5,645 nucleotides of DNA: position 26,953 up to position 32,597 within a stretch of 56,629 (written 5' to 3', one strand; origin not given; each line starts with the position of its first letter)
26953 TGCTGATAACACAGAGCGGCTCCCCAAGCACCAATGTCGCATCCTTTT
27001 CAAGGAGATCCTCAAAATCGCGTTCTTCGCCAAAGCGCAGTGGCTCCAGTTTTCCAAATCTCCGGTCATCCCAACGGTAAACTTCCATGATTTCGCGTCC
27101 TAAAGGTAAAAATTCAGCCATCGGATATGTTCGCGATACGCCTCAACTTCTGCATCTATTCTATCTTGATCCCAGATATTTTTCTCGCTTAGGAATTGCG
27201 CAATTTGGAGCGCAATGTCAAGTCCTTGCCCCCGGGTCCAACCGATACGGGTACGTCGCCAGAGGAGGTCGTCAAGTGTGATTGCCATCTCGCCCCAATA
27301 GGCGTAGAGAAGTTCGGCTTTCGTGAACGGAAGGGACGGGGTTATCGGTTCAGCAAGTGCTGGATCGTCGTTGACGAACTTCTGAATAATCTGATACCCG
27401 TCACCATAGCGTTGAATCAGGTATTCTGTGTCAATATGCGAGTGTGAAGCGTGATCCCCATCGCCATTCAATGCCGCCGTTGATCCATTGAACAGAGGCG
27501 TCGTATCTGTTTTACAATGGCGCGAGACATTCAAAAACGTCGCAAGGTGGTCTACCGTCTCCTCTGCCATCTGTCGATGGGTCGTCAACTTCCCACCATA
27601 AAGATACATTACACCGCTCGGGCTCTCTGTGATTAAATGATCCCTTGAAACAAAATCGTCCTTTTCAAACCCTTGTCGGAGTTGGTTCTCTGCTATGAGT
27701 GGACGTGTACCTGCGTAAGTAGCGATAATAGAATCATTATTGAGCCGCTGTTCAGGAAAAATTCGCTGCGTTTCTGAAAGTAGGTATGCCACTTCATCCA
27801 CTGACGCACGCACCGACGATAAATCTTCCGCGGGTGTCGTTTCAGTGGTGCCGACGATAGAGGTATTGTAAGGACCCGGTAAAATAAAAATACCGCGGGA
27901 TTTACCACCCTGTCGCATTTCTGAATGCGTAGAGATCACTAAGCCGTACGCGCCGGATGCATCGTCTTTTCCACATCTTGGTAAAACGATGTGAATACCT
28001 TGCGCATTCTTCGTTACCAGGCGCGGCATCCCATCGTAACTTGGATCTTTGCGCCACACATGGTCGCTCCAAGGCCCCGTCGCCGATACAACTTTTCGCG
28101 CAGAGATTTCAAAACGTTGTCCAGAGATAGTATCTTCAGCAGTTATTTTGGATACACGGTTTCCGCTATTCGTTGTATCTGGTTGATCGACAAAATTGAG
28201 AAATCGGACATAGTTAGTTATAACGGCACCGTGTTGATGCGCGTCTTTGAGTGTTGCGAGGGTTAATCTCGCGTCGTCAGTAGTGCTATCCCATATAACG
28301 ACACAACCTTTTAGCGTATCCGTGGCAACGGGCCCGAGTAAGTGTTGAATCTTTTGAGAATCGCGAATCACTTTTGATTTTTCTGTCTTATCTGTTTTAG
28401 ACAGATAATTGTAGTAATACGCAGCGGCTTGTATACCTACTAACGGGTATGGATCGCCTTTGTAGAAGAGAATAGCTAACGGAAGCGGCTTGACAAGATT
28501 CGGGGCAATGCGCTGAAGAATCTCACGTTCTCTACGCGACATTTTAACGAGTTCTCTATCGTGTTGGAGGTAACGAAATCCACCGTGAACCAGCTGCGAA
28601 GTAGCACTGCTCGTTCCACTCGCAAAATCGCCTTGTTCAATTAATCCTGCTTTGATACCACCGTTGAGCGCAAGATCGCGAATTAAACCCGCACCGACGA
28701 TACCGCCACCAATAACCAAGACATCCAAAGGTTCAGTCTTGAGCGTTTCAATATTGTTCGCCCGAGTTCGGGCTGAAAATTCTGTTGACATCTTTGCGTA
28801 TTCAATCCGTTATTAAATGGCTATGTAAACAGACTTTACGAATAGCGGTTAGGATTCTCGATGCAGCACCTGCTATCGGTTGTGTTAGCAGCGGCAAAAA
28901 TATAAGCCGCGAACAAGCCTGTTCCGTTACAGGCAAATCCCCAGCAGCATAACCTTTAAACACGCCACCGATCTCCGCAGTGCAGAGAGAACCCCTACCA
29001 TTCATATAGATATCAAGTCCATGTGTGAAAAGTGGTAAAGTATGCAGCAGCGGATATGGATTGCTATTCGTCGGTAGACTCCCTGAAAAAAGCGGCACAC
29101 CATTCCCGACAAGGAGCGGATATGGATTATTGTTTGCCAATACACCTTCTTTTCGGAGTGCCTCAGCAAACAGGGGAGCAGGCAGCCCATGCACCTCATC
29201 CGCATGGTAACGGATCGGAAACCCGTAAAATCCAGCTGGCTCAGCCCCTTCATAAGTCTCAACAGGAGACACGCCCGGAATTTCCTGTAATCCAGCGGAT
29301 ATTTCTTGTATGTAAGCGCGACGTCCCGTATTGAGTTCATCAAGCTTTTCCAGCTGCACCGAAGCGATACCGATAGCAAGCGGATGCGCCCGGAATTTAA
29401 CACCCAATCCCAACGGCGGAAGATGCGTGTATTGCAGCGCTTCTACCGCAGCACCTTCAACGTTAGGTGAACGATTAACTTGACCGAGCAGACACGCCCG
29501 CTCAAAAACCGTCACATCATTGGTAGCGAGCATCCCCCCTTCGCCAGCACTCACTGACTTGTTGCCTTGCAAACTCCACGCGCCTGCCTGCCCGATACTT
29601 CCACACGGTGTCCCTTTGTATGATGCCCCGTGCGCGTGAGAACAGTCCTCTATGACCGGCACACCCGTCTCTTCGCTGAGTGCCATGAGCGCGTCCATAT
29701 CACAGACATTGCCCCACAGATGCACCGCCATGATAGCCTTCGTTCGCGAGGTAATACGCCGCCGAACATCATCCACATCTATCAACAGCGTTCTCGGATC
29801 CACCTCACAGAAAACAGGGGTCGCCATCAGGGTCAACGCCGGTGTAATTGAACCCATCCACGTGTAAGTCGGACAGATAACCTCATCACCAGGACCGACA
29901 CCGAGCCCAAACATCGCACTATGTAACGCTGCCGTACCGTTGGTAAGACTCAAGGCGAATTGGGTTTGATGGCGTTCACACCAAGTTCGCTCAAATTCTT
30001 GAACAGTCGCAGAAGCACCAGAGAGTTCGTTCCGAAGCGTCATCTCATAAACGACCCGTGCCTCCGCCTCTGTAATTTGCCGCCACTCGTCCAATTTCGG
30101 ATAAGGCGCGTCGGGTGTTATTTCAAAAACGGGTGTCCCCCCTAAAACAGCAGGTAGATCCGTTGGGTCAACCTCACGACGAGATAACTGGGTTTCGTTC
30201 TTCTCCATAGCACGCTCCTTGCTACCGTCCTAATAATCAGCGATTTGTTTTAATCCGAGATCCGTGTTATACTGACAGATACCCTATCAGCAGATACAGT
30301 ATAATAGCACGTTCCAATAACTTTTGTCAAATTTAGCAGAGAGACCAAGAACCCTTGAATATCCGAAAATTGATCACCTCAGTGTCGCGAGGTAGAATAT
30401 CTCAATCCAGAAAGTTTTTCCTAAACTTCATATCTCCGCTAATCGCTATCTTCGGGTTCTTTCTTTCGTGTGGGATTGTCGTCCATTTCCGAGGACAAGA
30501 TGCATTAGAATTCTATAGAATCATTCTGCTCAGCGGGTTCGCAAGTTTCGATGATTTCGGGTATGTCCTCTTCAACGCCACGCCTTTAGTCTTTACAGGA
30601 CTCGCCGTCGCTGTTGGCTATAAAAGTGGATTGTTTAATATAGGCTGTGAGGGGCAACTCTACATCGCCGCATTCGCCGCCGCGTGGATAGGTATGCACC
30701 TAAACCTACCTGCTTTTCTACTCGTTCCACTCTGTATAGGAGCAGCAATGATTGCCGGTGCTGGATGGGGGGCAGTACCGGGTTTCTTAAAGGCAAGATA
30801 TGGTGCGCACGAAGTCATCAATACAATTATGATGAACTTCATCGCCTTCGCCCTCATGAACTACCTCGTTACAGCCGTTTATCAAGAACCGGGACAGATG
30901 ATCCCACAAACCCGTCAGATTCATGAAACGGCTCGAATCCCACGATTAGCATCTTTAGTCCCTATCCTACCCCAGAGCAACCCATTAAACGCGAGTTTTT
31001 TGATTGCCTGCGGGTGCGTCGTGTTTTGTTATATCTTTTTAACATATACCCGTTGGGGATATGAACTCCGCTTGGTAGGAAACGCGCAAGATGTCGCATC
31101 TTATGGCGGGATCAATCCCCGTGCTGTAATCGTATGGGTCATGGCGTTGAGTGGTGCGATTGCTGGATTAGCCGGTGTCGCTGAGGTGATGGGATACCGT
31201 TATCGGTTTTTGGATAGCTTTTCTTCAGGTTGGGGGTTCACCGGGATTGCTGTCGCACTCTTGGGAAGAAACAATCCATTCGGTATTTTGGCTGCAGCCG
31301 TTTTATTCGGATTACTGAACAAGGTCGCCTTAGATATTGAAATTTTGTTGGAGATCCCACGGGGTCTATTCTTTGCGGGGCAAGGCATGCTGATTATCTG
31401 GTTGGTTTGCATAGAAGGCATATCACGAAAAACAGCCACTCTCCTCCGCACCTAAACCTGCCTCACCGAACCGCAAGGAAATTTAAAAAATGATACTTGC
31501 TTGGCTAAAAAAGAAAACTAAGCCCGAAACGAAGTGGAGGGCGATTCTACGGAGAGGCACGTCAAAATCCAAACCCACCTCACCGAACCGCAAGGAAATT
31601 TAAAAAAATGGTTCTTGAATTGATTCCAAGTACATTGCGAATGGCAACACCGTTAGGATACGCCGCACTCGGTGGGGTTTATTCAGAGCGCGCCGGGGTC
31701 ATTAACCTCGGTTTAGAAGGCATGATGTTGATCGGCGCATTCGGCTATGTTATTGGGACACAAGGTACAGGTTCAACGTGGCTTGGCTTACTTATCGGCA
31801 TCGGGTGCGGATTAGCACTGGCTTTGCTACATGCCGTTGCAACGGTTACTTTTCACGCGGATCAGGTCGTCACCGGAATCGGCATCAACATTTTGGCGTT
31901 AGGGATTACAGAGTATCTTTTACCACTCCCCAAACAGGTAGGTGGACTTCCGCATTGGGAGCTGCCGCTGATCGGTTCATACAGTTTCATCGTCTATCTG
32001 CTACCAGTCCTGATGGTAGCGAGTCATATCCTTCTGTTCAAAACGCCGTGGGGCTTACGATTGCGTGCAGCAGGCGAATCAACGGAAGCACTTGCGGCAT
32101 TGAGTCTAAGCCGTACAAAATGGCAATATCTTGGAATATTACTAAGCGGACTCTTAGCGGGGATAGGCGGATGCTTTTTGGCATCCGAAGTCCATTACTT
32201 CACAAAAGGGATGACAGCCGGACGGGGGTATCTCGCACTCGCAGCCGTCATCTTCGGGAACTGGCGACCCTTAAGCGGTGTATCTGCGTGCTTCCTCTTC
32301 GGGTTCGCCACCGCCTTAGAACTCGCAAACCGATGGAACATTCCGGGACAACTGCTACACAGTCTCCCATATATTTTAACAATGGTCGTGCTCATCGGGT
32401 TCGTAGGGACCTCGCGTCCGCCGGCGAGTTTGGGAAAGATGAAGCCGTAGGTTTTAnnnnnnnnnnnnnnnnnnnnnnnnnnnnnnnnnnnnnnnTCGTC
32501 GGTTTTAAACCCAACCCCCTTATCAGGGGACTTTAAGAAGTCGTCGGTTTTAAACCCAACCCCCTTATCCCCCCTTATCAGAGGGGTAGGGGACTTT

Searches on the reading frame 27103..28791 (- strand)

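Call 37: search_protein_families(library=pfam, proteins=[window:27103-28791:-], max_evalue=0.001)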
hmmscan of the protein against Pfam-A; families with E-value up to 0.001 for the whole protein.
window:27103-28791:- (563 aa): 2 families
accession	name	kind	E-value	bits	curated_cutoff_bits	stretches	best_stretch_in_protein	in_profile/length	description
PF01266.30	DAO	-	6.1e-38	131.7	27.9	1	23-404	1-351/353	FAD dependent oxidoreductase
PF16901.10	DAO_C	-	4.6e-17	62.5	31.4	1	426-544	1-125/126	C-terminal domain of alpha-glycerophosphate oxidase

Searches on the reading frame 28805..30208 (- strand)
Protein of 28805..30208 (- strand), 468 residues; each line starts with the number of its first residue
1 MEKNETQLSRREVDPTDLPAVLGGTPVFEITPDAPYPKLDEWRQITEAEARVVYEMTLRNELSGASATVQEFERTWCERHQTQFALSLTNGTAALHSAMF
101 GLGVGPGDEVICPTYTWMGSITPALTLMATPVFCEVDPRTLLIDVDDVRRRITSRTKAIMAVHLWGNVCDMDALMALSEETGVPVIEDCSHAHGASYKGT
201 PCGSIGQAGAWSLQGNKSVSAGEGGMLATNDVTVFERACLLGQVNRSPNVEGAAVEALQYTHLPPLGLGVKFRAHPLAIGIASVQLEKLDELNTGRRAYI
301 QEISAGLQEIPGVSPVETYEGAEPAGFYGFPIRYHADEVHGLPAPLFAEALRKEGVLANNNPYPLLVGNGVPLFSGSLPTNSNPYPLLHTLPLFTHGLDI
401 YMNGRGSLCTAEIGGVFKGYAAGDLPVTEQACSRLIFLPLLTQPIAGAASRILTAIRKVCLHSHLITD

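Call 37: search_protein_families(library=pfam, proteins=[window:28805-30208:-], max_evalue=0.001)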
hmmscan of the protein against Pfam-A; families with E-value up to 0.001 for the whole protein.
window:28805-30208:- (468 aa): 2 families
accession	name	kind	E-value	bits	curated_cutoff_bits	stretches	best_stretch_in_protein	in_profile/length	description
PF01041.23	DegT_DnrJ_EryC1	-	4.3e-75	253.6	19.8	1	46-356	4-301/360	DegT/DnrJ/EryC1/StrS aminotransferase family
PF00155.27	Aminotran_1_2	-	0.00041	20.1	19.7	1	60-196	35-193/361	Aminotransferase class I and II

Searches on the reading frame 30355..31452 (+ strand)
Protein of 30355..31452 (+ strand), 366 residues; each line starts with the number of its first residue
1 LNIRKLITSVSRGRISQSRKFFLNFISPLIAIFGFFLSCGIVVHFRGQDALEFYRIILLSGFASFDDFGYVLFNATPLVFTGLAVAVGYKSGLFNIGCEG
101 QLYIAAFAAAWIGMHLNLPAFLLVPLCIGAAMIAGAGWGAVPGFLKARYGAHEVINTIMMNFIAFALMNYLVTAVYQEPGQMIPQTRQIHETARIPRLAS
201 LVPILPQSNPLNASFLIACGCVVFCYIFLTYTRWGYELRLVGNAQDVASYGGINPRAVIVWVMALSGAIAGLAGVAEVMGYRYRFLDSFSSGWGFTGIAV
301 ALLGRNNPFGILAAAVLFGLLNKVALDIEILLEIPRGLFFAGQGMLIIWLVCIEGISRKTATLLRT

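Call 37: search_protein_families(library=pfam, proteins=[window:30355-31452:+], max_evalue=0.001)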
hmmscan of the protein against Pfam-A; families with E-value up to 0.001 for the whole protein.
window:30355-31452:+ (366 aa): 1 family
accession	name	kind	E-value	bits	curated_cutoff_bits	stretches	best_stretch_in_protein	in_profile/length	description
PF02653.21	BPD_transp_2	-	6.1e-42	144.1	26.8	1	70-326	4-247/269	Branched-chain amino acid transport system / permease component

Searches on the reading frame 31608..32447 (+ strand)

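Call 37: search_protein_families(library=pfam, proteins=[window:31608-32447:+], max_evalue=0.001)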
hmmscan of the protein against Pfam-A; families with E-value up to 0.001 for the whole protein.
window:31608-32447:+ (280 aa): 1 family
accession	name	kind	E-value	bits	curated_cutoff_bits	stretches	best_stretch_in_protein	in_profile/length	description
PF02653.21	BPD_transp_2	-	1.7e-29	103.2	26.8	1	8-261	4-264/269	Branched-chain amino acid transport system / permease component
